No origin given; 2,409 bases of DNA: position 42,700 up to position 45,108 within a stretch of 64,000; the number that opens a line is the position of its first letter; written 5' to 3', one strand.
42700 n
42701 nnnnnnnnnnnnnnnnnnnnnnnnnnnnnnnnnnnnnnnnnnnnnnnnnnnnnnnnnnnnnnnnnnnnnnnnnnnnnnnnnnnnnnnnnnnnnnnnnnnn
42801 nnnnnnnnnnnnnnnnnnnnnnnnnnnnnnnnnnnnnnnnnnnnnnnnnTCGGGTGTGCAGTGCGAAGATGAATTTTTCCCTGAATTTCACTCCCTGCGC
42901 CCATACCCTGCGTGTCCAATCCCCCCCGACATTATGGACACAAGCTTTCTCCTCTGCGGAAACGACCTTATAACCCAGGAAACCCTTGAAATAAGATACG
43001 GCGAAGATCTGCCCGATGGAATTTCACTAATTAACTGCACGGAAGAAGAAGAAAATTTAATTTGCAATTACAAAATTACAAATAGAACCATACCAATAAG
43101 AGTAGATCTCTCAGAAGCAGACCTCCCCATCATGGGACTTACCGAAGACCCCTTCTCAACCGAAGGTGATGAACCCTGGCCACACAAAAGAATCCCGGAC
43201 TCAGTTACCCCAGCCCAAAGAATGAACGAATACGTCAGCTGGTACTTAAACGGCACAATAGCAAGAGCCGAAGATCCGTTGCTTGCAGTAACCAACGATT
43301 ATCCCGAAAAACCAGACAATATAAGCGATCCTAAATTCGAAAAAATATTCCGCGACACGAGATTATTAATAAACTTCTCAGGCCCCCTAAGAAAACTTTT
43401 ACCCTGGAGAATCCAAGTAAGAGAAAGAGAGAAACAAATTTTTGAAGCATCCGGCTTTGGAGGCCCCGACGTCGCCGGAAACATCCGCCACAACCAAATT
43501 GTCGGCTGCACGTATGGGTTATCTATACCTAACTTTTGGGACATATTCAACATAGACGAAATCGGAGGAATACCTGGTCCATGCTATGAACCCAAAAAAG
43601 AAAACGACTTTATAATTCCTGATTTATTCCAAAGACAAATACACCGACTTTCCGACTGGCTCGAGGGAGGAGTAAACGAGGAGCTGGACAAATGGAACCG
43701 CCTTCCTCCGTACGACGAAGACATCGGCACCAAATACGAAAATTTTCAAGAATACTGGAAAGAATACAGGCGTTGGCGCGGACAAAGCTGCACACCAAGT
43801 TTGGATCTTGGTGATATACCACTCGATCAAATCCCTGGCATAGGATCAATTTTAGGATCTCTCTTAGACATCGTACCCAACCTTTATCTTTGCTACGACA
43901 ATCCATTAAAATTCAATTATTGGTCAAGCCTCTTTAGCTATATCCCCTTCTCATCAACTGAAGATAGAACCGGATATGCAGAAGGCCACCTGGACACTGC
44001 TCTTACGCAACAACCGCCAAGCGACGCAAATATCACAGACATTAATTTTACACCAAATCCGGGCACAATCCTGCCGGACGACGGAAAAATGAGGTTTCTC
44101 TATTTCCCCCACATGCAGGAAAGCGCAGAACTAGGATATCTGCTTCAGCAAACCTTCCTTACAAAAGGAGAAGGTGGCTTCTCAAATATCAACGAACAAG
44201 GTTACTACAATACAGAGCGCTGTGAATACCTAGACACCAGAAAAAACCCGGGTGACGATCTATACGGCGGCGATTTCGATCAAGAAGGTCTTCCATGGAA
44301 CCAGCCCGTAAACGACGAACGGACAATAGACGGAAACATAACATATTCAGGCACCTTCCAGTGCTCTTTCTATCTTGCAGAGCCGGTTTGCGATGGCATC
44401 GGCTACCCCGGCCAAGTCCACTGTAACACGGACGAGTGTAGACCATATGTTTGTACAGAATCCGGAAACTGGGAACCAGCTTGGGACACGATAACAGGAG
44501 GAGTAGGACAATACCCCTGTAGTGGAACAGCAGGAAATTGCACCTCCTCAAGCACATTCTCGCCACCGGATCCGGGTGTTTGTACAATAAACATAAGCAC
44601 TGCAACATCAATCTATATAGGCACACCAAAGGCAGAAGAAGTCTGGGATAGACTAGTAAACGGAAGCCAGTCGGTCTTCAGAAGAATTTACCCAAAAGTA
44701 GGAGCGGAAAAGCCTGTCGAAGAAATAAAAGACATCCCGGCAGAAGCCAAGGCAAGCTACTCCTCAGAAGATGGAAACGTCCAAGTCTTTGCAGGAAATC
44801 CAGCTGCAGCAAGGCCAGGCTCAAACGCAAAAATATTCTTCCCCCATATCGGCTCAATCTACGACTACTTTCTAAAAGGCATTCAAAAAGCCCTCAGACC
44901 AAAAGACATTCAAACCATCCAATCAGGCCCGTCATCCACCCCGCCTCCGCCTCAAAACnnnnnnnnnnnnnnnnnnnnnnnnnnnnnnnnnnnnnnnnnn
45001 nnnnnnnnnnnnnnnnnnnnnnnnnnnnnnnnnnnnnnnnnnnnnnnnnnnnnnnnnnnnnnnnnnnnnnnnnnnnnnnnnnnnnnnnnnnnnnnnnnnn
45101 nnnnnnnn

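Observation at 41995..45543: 1182-aa secreted Cys-rich protein with SLT-like C-terminus: candidate pilus-associated adhesin or wall-lytic VirB1 analog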

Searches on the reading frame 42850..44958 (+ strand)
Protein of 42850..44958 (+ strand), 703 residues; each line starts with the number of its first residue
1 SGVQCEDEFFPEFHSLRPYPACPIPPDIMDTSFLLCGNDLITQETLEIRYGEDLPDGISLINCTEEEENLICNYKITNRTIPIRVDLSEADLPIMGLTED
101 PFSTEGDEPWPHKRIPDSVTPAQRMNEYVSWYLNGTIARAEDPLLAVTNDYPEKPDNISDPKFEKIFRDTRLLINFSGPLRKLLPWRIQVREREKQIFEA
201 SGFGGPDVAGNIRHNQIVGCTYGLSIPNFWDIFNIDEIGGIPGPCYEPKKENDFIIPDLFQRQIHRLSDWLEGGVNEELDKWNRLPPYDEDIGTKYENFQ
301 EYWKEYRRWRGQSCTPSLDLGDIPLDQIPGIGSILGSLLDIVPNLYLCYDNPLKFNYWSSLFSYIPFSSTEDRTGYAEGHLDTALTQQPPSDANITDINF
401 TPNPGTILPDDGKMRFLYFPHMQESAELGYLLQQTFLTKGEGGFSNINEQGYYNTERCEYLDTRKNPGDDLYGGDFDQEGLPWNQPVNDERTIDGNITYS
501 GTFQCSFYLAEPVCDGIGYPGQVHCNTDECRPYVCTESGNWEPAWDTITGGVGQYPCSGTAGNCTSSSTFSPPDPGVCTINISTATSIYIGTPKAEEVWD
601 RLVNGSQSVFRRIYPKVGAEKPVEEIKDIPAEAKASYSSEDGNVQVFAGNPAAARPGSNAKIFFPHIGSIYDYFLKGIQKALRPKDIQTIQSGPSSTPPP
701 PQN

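Call 50: predict_structure(alignment_id=A3)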
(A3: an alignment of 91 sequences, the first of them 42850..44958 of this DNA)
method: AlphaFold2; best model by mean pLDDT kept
length: 703 residues; sequences in the alignment: 91
mean_pLDDT: 81.2   pTM: 0.81
mean pLDDT of the five models: 81.2, 79.3, 78.3, 77.8, 77.7
residues with pLDDT >= 90: 324; 70-90: 210; 50-70: 122; < 50: 47
segments of 3 or more residues with pLDDT < 50: 1-3, 101-107, 109-113, 549-552, 686-689, 691-703
pLDDT, mean of each block of 10 residues (from residue 1): 64 84 84 88 95 95 93 97 94 90 40 59 93 93 77 72 86 92 93 92 64 87 85 81 79 63 92 58 83 94 93 86 73 69 82 84 89 89 69 93 67 82 95 91 69 73 91 64 54 92 90 72 69 82 66 57 73 77 93 95 94 92 92 96 95 94 96 92 59 43 36
secondary structure, 60 per line:
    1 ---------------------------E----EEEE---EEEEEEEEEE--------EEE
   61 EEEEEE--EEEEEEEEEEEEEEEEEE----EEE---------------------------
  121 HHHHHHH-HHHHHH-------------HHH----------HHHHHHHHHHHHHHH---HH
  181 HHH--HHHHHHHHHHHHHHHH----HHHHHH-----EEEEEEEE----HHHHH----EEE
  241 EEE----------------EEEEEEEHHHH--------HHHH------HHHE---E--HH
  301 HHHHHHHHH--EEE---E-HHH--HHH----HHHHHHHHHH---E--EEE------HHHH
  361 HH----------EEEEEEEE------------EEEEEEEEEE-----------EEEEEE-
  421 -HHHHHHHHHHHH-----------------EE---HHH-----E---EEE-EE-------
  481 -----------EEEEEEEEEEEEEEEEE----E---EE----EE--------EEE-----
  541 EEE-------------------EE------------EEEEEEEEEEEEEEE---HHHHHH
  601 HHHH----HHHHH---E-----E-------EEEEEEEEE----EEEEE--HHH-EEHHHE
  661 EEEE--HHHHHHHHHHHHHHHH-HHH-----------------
elements in order (helices of 4 or more, strands of 3 or more residues): E33-36 E40-49 E58-66 E69-86 E91-93 H121-127 H129-134 H161-175 H179-183 H186-201 H206-211 E217-224 H229-233 E238-243 E260-266 H267-270 H279-282 H299-309 E312-314 H332-341 E348-350 H357-362 E373-380 E393-402 E414-419 H422-433 E468-470 E492-508 E533-535 E541-543 E577-591 H595-604 H609-613 E631-639 E644-648 E660-664 H667-682
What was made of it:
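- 42856..44919 (+): Family-defining conserved core (residues about 288-975). Motifs: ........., MGNTE, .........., SGPL.KLLP, RHDQIV.C, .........G, FAHMEE, RTNPGDD, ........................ AlphaFold2 model: pLDDT 81.2, pTM 0.81, mixed alpha/beta with 15-18-residue strands (call 50).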

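Call 52: fold_search(model_id=the predicted structure, library=pdb)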
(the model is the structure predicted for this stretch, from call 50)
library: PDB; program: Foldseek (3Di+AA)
matches with E <= 10: 34; with E <= 0.001: 0
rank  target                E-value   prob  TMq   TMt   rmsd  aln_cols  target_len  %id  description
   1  1pn4_D                2.1e+00  0.07  0.03  0.07  19.6        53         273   13  Crystal structure of 2-enoyl-CoA hydratase 2 domain of Candida tropicalis multifunctional enzyme type 2 complexed with (released 2004-04-13)
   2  1pn4_A                2.2e+00  0.07  0.03  0.07  19.6        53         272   13  Crystal structure of 2-enoyl-CoA hydratase 2 domain of Candida tropicalis multifunctional enzyme type 2 complexed with (released 2004-04-13)
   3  6hzn_A                2.6e+00  0.01  0.03  0.03  24.9       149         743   12  Crystal structure of human dermatan sulfate epimerase 1 (released 2020-01-22)
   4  1pn2_A                3.4e+00  0.04  0.03  0.07  19.2        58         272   12  Crystal structure analysis of the selenomethionine labelled 2-enoyl-CoA hydratase 2 domain of Candida tropicalis multi (released 2004-04-13)
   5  5t5h_f                3.6e+00  0.01  0.06  0.08  28.2       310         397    9  Structure and assembly model for the Trypanosoma cruzi 60S ribosomal subunit (released 2016-10-12)
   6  8chu_A                3.8e+00  0.01  0.05  0.14  15.4       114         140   13  Crystal structure of human PURA repeat I-II K97E mutant (released 2024-02-21)
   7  7n9f_i                4.0e+00  0.01  0.05  0.06  13.9       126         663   17  Structure of the in situ yeast NPC (released 2022-01-26)
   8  1pn2_D                4.5e+00  0.04  0.03  0.07  19.3        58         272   12  Crystal structure analysis of the selenomethionine labelled 2-enoyl-CoA hydratase 2 domain of Candida tropicalis multi (released 2004-04-13)
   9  3en8                  4.7e+00  0.09  0.04  0.17   8.1        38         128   18  Crystal structure of NTF-2 like protein of unknown function (YP_553245.1) from BURKHOLDERIA XENOVORANS LB400 at 1.85 A r (released 2008-10-07)
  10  6r3t                  5.0e+00  0.05  0.03  0.03  18.0        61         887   11  Structure of P110 from Mycoplasma Genitalium at 2.7A (released 2019-04-10)
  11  1pn2_B                5.0e+00  0.04  0.03  0.07  16.4        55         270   13  Crystal structure analysis of the selenomethionine labelled 2-enoyl-CoA hydratase 2 domain of Candida tropicalis multi (released 2004-04-13)
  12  8eoj_B                5.3e+00  0.01  0.03  0.03  17.2        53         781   11  Microsomal triglyceride transfer protein (released 2023-05-03)
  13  6r41_A                5.6e+00  0.21  0.03  0.03   1.6        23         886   22  Structure of P110 from Mycoplasma genitalium complexed with 3'SL (released 2019-05-08)
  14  8top_A                6.5e+00  0.01  0.04  0.06  15.1       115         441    3  Cryo-EM structure of HIV-1 Env BG505 DS-SOSIP in complex with antibody GPZ6-b.01 targeting the fusion peptide (released 2024-08-07)
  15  7qfa_A                6.9e+00  0.06  0.03  0.16  13.3        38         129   18  Monoclinic crystal structure of PTG CBM21 in complex with beta-cyclodextrin (released 2022-11-02)
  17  6se5                  7.3e+00  0.04  0.03  0.03  17.5        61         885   13  Y830A mutant from Mycoplasma genitalium P110 adhesin (released 2020-08-26)
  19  6se7                  7.7e+00  0.04  0.03  0.03  17.7        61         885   11  R600A mutant from Mycoplasma genitalium P110 Adhesin at 1.87 Angstroms resolution (released 2020-08-26)
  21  5ox7                  8.1e+00  0.04  0.03  0.03  17.8        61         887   11  Structure of P110 from Mycoplasma genitalium at 2.4A with potassium ion (released 2018-10-10)
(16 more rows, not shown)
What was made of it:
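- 42856..44919 (+): Foldseek against PDB gives a best E of 2.1 and TM below 0.1 (call 52).
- The hits to the P110 adhesin are at noise level, E 5-8 (call 52).
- Tried and rejected: The weak NTF2-like and Mycoplasma P110 hits (E 5-8, 19-61 aligned columns) are noise (call 52).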

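Call 56: search_solved_structures(query=A3, max_evalue=10, show_alignments=0)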
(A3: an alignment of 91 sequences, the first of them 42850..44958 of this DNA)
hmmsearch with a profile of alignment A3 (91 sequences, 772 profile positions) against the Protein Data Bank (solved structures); distinct sequences matched with E-value up to 10: 3.
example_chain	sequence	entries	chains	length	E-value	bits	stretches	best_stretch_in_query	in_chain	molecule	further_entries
1f5x_A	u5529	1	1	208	0.29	12.7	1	550-579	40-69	RHO-GEF VAV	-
3bji_A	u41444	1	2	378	0.43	12.1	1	551-577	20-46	Proto-oncogene vav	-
6new_A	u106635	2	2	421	0.51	11.9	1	551-577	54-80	Proto-oncogene vav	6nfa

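Call 62: find_related_loci(query=A3, collection=genome_contigs, flank=10000)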
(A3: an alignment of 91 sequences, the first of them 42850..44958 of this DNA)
Query A3 (703 aa) in genome_contigs; peptide patterns used: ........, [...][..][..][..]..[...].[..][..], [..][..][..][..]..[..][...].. (x = any residue, [..] = any of these).
171 stretches matched a pattern; 93 encode a relative of the query (tblastn E <= 1e-3); the best 80 are kept; 77 distinct loci.
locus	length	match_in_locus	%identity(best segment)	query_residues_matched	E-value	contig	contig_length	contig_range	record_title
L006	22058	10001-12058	94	1-691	0e+0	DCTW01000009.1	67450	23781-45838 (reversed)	MAG TPA_asm: Candidatus Woesebacteria bacterium UBA1430 UBA1430_contig_11775, whole genome shotgun sequence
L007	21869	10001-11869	35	12-693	3e-97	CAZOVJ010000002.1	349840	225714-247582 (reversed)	MAG TPA_asm: uncultured Gammaproteobacteria bacterium isolate SRP068000_co4_46 genome assembly, contig: NODE_5_length_34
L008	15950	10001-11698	34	12-685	3e-97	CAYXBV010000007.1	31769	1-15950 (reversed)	MAG TPA_asm: uncultured Gammaproteobacteria bacterium isolate SRP191223_co1_10 genome assembly, contig: NODE_1082_length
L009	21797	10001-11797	34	3-689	3e-94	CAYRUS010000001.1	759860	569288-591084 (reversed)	MAG TPA_asm: uncultured Gammaproteobacteria bacterium isolate SRP144015_co1_9 genome assembly, contig: NODE_2_length_759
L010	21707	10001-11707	34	3-702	2e-90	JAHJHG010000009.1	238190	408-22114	MAG: Patescibacteria group bacterium isolate Modern_marine_planktonic.mb.16 Modern_marine_plan.mb.16_k141_790344, whole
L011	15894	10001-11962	33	12-685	2e-90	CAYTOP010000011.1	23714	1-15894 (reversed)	MAG TPA_asm: uncultured Gammaproteobacteria bacterium isolate SRP050083_co1_427 genome assembly, contig: NODE_813_length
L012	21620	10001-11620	34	8-687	4e-86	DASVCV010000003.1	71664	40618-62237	MAG TPA_asm: Patescibacteria group bacterium isolate SMAG_U2016 k141_1410738, whole genome shotgun sequence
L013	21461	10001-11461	33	3-685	8e-86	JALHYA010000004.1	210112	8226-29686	MAG: Patescibacteria group bacterium isolate PFL142 seq_379968, whole genome shotgun sequence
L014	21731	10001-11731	33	12-687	8e-86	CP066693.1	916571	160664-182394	MAG: Candidatus Woesebacteria bacterium isolate NC_groundwater_896_Pr1_S2p5_35_35 chromosome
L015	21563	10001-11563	31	3-697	4e-84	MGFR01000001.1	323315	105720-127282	MAG: Candidatus Woesebacteria bacterium RBG_13_46_13 RBG_13_scaffold_102, whole genome shotgun sequence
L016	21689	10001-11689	31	11-685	3e-77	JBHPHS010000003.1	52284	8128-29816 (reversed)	Patescibacteria group bacterium isolate SAG AM-312-A20 AM-312-A20_NODE_3, whole genome shotgun sequence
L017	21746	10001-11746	42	11-684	2e-144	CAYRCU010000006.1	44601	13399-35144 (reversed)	MAG TPA_asm: uncultured Gammaproteobacteria bacterium isolate SRP338002_co1_166 genome assembly, contig: NODE_767_length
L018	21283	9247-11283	31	7-703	1e-75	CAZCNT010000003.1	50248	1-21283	MAG TPA_asm: uncultured Gammaproteobacteria bacterium isolate SRP050083_co1_418 genome assembly, contig: NODE_175_length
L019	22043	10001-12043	38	12-686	3e-127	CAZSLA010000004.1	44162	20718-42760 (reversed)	MAG TPA_asm: uncultured Gammaproteobacteria bacterium isolate binchicken_co60_48 genome assembly, contig: NODE_1186_leng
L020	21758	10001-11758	31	3-696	2e-73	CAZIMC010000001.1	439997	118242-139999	MAG TPA_asm: uncultured Gammaproteobacteria bacterium isolate SRP170004_co1_20 genome assembly, contig: NODE_13_length_4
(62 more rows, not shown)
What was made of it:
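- Woesebacteria UBA1430, at 94% identity (call 62). The family appears confined to genomes with this locus (call 62).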
